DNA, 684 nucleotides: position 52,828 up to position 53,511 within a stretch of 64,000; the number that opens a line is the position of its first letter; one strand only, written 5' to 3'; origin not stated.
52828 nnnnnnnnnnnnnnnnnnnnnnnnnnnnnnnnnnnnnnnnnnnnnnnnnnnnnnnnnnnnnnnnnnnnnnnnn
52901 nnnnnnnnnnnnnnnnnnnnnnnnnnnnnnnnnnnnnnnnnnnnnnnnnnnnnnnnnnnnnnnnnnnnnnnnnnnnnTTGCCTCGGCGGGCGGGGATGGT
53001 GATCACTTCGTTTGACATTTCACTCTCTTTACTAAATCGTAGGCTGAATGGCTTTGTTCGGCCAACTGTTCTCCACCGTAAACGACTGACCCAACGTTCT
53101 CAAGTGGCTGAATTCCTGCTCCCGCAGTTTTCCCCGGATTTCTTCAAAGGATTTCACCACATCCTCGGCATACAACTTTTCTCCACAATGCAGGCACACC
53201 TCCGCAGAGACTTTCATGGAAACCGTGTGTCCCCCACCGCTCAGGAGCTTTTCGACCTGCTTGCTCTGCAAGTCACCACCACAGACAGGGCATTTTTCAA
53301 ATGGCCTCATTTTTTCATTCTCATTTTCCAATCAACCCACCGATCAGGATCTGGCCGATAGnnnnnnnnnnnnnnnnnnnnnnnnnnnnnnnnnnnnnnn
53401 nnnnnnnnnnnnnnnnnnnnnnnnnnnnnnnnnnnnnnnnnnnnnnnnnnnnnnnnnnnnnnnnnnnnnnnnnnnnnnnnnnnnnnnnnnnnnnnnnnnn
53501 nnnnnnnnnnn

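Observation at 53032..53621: Low-GC DUF4258 / YgiT-zinc-finger toxin-antitoxin-like pair embedded in the nuo operon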

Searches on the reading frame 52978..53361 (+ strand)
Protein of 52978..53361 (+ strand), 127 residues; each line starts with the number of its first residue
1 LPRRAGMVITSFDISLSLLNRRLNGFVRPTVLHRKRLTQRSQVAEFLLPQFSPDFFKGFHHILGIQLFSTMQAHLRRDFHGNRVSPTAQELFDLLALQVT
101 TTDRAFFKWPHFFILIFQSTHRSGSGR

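Call 85: search_protein_families(library=pfam, proteins=[window:52978-53361:+], max_evalue=0.1)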
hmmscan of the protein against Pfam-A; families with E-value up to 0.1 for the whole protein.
window:52978-53361:+ (127 aa): 0 families
